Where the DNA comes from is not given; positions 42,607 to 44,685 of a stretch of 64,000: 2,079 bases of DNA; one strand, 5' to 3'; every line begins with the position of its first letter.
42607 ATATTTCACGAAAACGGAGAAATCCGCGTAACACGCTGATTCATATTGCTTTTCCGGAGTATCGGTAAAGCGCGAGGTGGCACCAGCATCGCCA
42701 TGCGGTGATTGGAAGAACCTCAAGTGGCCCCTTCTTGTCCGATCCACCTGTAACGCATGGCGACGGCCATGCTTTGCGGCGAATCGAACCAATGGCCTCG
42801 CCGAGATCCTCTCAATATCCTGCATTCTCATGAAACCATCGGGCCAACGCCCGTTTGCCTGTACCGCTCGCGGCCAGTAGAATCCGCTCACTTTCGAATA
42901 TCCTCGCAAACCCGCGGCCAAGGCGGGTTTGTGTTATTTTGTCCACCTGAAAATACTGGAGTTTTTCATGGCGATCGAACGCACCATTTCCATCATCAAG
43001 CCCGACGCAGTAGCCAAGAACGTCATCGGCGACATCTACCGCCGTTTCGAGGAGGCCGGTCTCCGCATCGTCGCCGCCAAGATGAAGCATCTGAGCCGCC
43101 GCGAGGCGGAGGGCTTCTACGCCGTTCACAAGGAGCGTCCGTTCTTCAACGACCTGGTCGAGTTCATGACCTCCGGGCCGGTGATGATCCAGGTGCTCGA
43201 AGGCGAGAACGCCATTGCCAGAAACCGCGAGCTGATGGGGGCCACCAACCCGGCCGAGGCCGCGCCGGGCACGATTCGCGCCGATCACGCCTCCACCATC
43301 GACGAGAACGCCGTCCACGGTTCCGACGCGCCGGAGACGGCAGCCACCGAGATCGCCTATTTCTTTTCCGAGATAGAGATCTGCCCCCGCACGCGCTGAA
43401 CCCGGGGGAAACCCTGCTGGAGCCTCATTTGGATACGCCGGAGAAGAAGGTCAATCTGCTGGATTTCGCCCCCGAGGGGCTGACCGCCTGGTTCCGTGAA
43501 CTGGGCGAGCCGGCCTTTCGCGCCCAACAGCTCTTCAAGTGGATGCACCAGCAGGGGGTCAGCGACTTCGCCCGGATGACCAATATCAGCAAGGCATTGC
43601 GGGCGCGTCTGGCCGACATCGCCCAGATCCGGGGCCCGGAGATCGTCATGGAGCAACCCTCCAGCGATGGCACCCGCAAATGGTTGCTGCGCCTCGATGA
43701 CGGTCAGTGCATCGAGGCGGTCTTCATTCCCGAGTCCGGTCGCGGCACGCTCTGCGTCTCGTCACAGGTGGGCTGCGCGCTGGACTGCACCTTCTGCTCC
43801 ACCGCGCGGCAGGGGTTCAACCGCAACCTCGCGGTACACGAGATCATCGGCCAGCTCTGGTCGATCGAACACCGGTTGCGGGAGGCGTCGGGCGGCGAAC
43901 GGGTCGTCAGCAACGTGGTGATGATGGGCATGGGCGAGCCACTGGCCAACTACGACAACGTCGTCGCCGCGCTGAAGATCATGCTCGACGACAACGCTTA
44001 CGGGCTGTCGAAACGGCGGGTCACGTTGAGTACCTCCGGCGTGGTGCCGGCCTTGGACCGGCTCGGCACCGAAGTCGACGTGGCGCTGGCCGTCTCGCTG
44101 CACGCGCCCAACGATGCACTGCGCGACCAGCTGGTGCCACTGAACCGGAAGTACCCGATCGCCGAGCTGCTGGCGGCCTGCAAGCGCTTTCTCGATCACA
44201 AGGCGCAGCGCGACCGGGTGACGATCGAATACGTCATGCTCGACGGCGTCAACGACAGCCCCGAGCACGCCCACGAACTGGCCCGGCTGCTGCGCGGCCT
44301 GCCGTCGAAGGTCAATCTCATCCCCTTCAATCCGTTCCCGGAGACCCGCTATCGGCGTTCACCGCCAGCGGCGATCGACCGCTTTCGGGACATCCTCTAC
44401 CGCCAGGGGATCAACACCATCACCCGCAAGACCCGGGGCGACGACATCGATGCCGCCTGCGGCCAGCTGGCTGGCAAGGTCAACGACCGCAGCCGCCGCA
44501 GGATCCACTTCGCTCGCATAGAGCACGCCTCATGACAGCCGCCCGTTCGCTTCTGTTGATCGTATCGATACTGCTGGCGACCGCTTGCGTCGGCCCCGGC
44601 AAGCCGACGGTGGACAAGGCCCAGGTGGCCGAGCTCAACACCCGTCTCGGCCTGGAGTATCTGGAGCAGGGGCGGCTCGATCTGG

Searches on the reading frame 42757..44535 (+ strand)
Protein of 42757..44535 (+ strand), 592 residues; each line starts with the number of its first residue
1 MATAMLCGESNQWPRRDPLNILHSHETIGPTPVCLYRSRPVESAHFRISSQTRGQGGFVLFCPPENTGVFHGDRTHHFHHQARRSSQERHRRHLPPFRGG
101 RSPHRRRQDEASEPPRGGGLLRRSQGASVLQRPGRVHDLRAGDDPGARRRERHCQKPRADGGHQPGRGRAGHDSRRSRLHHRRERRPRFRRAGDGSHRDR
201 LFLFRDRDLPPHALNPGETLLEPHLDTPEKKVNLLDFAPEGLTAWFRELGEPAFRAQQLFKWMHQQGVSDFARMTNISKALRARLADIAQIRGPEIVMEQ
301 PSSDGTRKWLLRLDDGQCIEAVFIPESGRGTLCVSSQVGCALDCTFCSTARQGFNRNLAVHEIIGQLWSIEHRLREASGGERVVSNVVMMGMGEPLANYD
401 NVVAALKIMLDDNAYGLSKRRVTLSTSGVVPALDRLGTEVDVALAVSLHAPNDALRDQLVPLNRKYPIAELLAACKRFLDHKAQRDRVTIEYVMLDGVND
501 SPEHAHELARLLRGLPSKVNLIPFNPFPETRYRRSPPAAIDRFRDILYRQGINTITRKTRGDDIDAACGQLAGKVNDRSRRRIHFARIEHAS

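Call 73: search_protein_families(library=pfam, proteins=[window:42757-44535:+], max_evalue=0.0001)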
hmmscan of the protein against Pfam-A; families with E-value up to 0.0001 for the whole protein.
window:42757-44535:+ (592 aa): 2 families
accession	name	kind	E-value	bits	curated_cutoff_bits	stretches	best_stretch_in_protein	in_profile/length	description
PF21016.3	RlmN_N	-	1.7e-25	89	24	1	232-291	1-60/60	Ribosomal RNA large subunit methyltransferase N-terminal domain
PF04055.27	Radical_SAM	-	1.3e-18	68.2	29.5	1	335-507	2-164/166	Radical SAM superfamily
